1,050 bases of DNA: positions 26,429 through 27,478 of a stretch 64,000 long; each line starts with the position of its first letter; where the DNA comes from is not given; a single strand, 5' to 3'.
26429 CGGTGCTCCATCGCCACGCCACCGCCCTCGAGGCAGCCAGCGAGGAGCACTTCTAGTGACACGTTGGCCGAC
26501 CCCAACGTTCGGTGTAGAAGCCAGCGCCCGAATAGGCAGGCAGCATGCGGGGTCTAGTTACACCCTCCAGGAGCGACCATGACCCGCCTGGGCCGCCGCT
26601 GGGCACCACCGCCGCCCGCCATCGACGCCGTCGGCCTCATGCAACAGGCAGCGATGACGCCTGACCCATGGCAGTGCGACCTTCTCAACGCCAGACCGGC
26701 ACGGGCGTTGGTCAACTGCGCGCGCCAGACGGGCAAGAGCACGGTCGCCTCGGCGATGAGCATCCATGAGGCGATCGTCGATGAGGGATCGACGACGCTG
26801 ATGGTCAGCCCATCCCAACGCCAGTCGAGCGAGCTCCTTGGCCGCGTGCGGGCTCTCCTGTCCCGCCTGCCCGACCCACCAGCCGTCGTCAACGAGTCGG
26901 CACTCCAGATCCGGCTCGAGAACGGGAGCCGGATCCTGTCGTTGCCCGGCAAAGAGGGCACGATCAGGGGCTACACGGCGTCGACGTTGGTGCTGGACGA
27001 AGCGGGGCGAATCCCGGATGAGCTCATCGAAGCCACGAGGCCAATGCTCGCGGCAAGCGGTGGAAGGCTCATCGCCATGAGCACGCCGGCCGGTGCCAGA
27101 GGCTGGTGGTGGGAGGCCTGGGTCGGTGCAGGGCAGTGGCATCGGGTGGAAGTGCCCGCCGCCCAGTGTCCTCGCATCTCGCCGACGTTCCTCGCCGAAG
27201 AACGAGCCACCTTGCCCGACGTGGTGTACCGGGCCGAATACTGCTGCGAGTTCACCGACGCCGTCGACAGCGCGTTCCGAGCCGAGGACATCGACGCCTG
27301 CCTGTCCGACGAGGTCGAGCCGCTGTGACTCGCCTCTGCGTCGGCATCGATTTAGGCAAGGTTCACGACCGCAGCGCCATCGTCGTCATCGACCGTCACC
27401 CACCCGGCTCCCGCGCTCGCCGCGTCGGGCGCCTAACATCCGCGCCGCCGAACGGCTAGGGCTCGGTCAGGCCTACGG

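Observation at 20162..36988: E2 looks like a phage satellite (PICI-like) or heavily reduced prophage built on a serine integrase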

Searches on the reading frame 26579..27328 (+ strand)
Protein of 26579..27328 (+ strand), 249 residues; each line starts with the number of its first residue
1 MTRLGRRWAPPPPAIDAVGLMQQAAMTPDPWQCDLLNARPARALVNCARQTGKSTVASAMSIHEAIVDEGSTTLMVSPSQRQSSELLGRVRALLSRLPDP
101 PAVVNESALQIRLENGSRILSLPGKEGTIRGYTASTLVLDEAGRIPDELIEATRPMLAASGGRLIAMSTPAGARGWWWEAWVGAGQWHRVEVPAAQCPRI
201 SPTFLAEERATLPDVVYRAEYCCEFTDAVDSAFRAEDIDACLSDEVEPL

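Call 10: search_protein_families(library=pfam, max_evalue=0.01, proteins=[window:26579-27328:+])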
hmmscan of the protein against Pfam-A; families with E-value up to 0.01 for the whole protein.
window:26579-27328:+ (249 aa): 3 families
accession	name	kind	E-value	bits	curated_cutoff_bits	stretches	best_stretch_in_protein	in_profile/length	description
PF03237.21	Terminase_6N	-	2.5e-06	27.7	22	1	48-238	5-213/215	Terminase large subunit, T4likevirus-type, N-terminal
PF03354.21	TerL_ATPase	-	0.00038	20.6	23.7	1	43-156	24-146/178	Terminase large subunit, ATPase domain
PF05127.21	NAT10_TcmA_helicase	-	0.0011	19.3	22.7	1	45-153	2-109/176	RNA cytidine acetyltransferase NAT10/TcmA, helicase domain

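Call 11: search_protein_families(library=phrogs, max_evalue=0.01, proteins=[window:26579-27328:+])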
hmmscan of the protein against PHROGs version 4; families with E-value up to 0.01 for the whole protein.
window:26579-27328:+ (249 aa): 12 families
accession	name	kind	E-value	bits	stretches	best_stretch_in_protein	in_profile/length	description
phrog_7579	-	head and packaging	7.2e-60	203.2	1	26-249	3-237/239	terminase large subunit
phrog_2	-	head and packaging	4.5e-29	102.8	1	21-245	260-472/807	terminase large subunit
phrog_9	-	head and packaging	1.4e-13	51.6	1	26-171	200-360/812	terminase large subunit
phrog_5989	-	head and packaging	1.5e-11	45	1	43-143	159-261/347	terminase large subunit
phrog_675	-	head and packaging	2.7e-06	26.9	1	29-170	44-191/576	terminase large subunit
phrog_5902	-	unknown function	4.5e-06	27.2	0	24-84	30-93/359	-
phrog_38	-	head and packaging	5e-05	23.1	1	34-140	296-409/760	terminase large subunit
phrog_36964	-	head and packaging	6.5e-05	22.1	1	51-172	432-559/890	terminase large subunit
phrog_4914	-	head and packaging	7.2e-05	23.5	1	41-98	106-165/213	terminase large subunit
phrog_6910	-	unknown function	0.001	19.8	1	66-160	22-113/125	-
phrog_2074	-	unknown function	0.0032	18.8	1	117-168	27-79/83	-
phrog_5909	-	head and packaging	0.0059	16.8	1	209-245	52-88/285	terminase large subunit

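Call 14: search_dna_similar(query=window:26579-27328:+, collection=phages, mode=protein, max_rows=25)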
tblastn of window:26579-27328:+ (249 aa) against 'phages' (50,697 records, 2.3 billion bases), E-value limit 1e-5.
Records with a match: 2426; places in all: 2431; records where one place covers at least 80% of the query: 324.
Best place of each record, by identity: <60% 2426.
By first word of the organism name: Escherichia 607; Synechococcus 376; Klebsiella 349; Salmonella 197; Vibrio 130; Shigella 84; Acinetobacter 71; Aeromonas 68; Cyanophage 62; Enterobacter 59; and 59 more.
By host as written in the record: - 449; Escherichia coli 254; Klebsiella pneumoniae 122; Synechococcus 107; Synechococcus sp. 38; Escherichia coli O157:H7 34; Salmonella enterica 29; Synechococcus sp. WH7803 28; and 547 more.
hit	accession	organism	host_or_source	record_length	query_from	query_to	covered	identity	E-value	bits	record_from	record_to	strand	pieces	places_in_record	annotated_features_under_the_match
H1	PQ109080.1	Thermus phage Riverbug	Thermus thermophilus HB8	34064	14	239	91%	47.8%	6e-57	201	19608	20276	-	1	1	TerL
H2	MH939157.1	Meiothermus phage MMP17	Meiothermus sp.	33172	14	228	86%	49.8%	8e-56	197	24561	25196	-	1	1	terminase, ATPase subunit | hypothetical protein (x2)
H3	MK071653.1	Meiothermus phage MMP7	Meiothermus sp.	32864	14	228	86%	49.8%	1e-55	197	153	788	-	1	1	terminase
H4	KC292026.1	Halogranum tailed virus 1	Halogranum sp. SS5-1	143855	28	247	88%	31.4%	2e-31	127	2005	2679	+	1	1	5: terminase large subunit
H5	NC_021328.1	Halogranum tailed virus 1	Halogranum sp. SS5-1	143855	28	247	88%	31.4%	2e-31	127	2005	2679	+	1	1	5: terminase large subunit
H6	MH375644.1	Vibrio phage YC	Vibrio coralliilyticus P1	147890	26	249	90%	27.7%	3e-15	81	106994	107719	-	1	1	large terminase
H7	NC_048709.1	Vibrio phage YC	Vibrio coralliilyticus P1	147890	26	249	90%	27.7%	3e-15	81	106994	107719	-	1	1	terminase large subunit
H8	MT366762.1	Vibrio phage vB_VcorM_GR28A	Vibrio coralliilyticus RE22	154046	26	249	90%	27.7%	3e-15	81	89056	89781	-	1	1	terminase large subunit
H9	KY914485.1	Aeromonas phage phiA8-29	Aeromonas sp.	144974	26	243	88%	28.4%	4e-21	97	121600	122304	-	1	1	putative terminase large subunit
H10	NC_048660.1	Aeromonas phage phiA8-29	Aeromonas sp.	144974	26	243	88%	28.4%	4e-21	97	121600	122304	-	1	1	terminase large subunit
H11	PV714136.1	Aeromonas phage TSW001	Aeromonas salmonicida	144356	26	243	88%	28.0%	4e-19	92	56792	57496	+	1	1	terminase-like family protein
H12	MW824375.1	Vibrio phage 207E48.1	Vibrio crassostreae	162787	28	245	88%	26.8%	6e-14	77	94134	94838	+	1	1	hypothetical protein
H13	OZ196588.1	Vibrio phage K440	Seawater and oysters mix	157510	28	243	87%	27.0%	6e-14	77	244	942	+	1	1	terminase large subunit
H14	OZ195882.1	Vibrio phage D506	Seawater and oysters mix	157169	28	243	87%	27.0%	7e-14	76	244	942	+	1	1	terminase large subunit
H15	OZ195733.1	Vibrio phage D509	Seawater and oysters mix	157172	28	243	87%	27.0%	7e-14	76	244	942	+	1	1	terminase large subunit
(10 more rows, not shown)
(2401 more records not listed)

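Call 15: get_annotated_region(hit=H2, flank=6000)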
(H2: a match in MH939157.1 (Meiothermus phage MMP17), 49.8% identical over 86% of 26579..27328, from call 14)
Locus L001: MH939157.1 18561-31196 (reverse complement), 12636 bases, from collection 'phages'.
description: UNVERIFIED: Meiothermus phage MMP17, complete genome.
organism: Meiothermus phage MMP17 (NCBI taxid 2483662)
taxonomy: Viruses; Duplodnaviria; Heunggongvirae; Uroviricota; Caudoviricetes
host: Meiothermus sp.; source: -; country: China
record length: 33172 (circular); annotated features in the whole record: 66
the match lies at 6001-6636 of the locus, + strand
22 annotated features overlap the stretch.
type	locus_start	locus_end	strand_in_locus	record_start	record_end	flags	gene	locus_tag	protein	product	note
CDS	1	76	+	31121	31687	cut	-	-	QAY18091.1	hypothetical protein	No HHBLITS hits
CDS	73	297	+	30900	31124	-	-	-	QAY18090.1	hypothetical protein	No HHBLITS hits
CDS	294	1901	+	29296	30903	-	-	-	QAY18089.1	UvrD/REP helicase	-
CDS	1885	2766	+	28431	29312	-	-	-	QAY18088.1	hypothetical protein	No HHBLITS hits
CDS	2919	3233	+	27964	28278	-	-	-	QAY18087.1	formate dehydrogenase-like protein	No HHBLITS hits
CDS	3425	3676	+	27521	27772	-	-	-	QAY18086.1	formate dehydrogenase-like protein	-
CDS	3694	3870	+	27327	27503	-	-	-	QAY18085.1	chaperone DnaJ domain-containing protein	DNAJB9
CDS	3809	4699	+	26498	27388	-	-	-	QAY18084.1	D12 class N6 adenine-specific DNA methyltransferase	-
CDS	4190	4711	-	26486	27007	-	-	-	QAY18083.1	serine protease-like protein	-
CDS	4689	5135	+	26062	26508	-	-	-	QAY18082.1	very-short-patch-repair endonuclease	VSR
CDS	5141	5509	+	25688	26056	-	-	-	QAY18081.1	hypothetical protein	No HHBLITS hits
CDS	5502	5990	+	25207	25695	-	-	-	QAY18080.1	hypothetical protein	No HHBLITS hits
CDS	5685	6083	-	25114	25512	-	-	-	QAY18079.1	hypothetical protein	No HHBLITS hits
CDS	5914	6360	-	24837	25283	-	-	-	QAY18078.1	hypothetical protein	No HHBLITS hits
CDS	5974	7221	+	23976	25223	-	-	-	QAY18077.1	terminase, ATPase subunit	HAPS; prophage MuMc02 terminase, ATPase subunit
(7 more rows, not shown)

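Call 16: get_annotated_region(hit=H1, flank=6000)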
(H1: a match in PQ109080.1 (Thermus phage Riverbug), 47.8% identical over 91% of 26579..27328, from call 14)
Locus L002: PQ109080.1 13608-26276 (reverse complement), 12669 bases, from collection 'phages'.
description: Thermus phage Riverbug, complete genome.
organism: Thermus phage Riverbug (NCBI taxid 3289880)
taxonomy: Viruses
host: Thermus thermophilus HB8; source: hot spring; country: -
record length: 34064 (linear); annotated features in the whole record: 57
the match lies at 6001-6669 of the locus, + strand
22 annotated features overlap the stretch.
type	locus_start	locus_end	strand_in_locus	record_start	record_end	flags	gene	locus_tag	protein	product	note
CDS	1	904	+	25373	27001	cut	-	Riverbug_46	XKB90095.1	DNA helicase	-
CDS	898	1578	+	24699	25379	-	-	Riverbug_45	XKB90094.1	hypothetical protein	-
CDS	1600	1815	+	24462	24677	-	-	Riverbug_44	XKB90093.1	hypothetical protein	-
CDS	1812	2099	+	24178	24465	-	-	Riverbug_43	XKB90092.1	hypothetical protein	-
CDS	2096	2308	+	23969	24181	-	-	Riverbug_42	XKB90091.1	hypothetical protein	-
CDS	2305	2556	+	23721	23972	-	-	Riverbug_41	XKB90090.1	hypothetical protein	-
CDS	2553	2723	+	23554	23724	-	-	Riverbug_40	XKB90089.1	hypothetical protein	-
CDS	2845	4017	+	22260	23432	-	-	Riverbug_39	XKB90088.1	hypothetical protein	-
CDS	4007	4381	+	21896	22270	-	-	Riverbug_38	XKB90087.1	hypothetical protein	-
CDS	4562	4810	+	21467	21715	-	-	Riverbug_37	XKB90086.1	hypothetical protein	-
CDS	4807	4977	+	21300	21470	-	-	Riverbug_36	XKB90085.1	hypothetical protein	-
CDS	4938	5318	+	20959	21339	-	-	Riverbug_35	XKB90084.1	RusA-like Holliday junction resolvase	-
CDS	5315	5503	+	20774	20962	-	-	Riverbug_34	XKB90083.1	hypothetical protein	-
CDS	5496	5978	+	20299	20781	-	-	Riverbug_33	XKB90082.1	hypothetical protein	-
CDS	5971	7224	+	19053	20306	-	-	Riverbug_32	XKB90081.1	TerL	-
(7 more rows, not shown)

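Call 17: find_homologous_proteins(query=window:26579-27328:+, max_evalue=0.00001)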
Query window:26579-27328:+ (249 aa): 1441 proteins with E <= 0.00001 among 5305 candidates; the best 120 are listed.
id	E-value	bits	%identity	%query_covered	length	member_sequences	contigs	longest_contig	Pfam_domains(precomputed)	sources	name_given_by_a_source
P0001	5.4e-113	394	73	100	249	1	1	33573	PF03237.22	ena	-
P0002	2.5e-107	376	100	69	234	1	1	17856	-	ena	-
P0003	4.4e-100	352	65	98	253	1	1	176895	PF05127.22,PF03237.22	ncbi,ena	-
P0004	8.8e-84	299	58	95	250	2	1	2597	PF05127.22,PF03237.22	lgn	-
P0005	7.5e-82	292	59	92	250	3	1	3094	PF05127.22,PF03237.22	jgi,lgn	-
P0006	1.5e-80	288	57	92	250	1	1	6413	PF05127.22,PF03237.22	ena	-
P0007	1.5e-80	288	57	95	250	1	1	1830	PF05127.22,PF03237.22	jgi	jgi:hypothetical protein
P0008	3.0e-78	281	55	93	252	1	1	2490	PF03237.22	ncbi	-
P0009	1.1e-77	279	55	95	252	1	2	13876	PF03237.22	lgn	-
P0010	3.7e-77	277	55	100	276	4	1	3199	PF03237.22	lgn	-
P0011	5.4e-77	277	54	94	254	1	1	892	PF03237.22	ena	-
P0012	6.8e-77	276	54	94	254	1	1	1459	PF03237.22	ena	-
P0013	1.7e-76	275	55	96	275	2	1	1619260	PF03237.22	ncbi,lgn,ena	-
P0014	5.5e-76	273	56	94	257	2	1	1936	PF03237.22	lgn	-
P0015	5.7e-76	273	54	93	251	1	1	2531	PF03237.22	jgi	jgi:hypothetical protein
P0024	4.2e-74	267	55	92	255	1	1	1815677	PF03237.22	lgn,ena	-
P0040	1.6e-72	262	51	95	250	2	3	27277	PF03354.22,PF04466.20,PF03237.22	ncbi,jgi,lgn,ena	-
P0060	2.1e-71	258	51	95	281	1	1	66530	PF05127.22,PF03237.22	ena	-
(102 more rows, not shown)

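Call 18: find_encoding_contigs(protein=P0001, flank=10000, max_places=3)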
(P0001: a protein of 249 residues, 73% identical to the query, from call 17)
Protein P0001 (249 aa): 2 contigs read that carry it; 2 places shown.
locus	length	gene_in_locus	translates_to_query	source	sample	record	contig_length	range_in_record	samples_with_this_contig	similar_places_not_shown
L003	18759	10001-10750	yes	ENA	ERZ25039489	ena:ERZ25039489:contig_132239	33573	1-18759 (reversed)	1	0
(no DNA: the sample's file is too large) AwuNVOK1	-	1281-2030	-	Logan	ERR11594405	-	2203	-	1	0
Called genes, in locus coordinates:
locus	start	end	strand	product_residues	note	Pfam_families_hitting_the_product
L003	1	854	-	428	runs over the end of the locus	-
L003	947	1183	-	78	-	-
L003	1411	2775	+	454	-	PF00496:SBP_bac_5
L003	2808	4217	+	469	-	PF00239:Resolvase, PF07508:Recombinase, PF13408:Zn_ribbon_recom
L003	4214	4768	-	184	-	-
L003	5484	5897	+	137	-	-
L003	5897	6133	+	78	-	-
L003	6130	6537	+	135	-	-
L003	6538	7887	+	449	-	PF12965:DUF3854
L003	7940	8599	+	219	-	PF09339:HTH_IclR (weak), PF13412:HTH_24 (weak)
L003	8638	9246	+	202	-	-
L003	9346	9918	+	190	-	PF00239:Resolvase, PF13936:HTH_38 (faint), PF02796:HTH_7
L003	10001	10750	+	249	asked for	PF03237:Terminase_6N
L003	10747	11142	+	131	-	-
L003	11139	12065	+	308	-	-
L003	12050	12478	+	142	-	PF12728:HTH_17 (weak)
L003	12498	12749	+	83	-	-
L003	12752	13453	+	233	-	-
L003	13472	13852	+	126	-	-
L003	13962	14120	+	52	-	-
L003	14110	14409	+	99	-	-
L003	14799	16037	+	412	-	-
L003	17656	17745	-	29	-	-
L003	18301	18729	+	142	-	PF02467:Whib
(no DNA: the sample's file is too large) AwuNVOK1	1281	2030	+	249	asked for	PF03237:Terminase_6N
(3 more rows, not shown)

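Call 19: find_encoding_contigs(protein=P0003, flank=10000, max_places=3)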
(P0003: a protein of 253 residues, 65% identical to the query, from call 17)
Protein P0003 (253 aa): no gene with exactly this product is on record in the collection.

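Call 21: find_encoding_contigs(protein=P0013, flank=10000, max_places=2)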
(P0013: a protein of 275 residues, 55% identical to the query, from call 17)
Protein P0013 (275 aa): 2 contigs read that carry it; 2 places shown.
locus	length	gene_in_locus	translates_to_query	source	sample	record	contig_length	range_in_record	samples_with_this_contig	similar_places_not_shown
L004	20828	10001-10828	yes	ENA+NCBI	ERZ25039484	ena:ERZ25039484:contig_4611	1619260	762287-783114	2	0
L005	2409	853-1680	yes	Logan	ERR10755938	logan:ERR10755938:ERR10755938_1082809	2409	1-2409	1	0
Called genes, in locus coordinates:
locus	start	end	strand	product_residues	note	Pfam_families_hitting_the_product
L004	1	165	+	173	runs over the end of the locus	PF13302:Acetyltransf_3, PF00583:Acetyltransf_1 (weak)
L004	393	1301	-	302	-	PF02899:Phage_int_SAM_1, PF00589:Phage_integrase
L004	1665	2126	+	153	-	-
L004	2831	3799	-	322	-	PF00589:Phage_integrase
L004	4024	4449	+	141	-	-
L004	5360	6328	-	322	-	PF00589:Phage_integrase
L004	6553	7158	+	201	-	-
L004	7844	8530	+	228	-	-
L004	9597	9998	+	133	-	-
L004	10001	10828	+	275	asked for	PF03237:Terminase_6N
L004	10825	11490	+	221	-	PF17289:Terminase_6C (weak)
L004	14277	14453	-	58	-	-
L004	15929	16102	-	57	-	-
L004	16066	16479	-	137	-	PF12867:DinB_2 (weak), PF11716:MDMPI_N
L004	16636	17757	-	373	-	PF08240:ADH_N, PF00107:ADH_zinc_N, PF13602:ADH_zinc_N_2 (faint)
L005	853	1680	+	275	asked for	PF03237:Terminase_6N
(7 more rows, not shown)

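Call 22: find_encoding_contigs(protein=P0024, flank=10000, max_places=2)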
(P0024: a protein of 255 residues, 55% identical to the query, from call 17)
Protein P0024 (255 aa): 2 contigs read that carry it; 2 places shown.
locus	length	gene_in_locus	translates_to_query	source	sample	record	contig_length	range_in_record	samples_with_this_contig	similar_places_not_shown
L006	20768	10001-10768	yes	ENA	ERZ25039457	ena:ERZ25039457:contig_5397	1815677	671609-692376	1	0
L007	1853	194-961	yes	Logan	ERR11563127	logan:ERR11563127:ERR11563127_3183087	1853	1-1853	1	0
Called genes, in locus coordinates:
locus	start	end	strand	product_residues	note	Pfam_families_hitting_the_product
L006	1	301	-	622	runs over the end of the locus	PF04879:Molybdop_Fe4S4 (weak), PF00384:Molybdopterin, PF01568:Molydop_binding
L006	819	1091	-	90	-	-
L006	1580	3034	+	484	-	PF00496:SBP_bac_5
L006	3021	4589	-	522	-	PF00211:Guanylate_cyc, PF24684:Vgb_lyase (faint), PF21959:DUF6923 (faint)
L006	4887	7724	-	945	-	PF13229:Beta_helix (weak), PF00353:HemolysinCabind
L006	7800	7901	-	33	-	-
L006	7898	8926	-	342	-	PF13102:Phage_int_SAM_5 (weak), PF22022:Phage_int_M (weak), PF00589:Phage_integrase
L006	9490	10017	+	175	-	-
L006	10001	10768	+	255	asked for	PF03237:Terminase_6N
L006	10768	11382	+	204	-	-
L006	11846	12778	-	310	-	PF13384:HTH_23 (weak), PF13518:HTH_28, PF13551:HTH_29 (weak), PF13565:HTH_32 (weak), PF00665:rve, PF13683:rve_3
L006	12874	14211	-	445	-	PF00557:Peptidase_M24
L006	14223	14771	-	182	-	PF03446:NAD_binding_2, PF14833:NAD_binding_11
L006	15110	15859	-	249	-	PF00392:GntR, PF07729:FCD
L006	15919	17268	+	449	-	-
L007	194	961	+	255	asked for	PF03237:Terminase_6N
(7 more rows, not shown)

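Call 23: find_encoding_contigs(protein=P0002, flank=10000, max_places=3)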
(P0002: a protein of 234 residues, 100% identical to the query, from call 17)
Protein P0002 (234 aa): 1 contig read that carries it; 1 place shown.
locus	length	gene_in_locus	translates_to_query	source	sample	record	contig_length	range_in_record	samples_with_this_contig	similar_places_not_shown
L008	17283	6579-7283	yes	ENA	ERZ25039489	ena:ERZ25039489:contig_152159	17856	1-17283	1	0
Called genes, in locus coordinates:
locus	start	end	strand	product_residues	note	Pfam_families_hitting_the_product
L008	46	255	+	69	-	PF00239:Resolvase (weak)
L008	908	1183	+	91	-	-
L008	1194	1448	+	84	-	-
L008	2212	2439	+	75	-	-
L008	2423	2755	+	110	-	-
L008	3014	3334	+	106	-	-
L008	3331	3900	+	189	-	-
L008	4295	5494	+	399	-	PF08706:D5_N, PF19263:DUF5906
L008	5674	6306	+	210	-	-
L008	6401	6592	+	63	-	-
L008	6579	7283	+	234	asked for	-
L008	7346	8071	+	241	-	-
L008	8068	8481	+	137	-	PF12728:HTH_17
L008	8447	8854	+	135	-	-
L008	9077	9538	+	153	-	-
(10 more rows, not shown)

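Call 24: find_encoding_contigs(protein=P0060, flank=10000, max_places=2)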
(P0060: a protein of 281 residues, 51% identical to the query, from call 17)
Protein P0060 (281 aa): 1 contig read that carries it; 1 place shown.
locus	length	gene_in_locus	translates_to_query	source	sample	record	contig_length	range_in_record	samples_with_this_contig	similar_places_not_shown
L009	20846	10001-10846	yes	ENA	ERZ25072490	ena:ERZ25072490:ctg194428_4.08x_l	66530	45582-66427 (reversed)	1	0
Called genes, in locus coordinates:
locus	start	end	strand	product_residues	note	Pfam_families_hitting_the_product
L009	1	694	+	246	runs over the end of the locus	-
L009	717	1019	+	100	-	-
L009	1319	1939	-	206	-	PF00589:Phage_integrase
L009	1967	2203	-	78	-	-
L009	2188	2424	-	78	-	-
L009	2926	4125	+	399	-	PF13356:Arm-DNA-bind_3, PF22022:Phage_int_M (weak), PF00589:Phage_integrase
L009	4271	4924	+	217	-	-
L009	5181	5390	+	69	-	PF12728:HTH_17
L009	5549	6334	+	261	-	PF09250:Prim-Pol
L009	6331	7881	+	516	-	PF13148:DUF3987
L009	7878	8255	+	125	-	-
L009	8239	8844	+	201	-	-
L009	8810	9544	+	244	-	PF25680:Mom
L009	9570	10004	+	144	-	-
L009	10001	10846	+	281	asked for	PF03237:Terminase_6N, PF05127:NAT10_TcmA_helicase (weak)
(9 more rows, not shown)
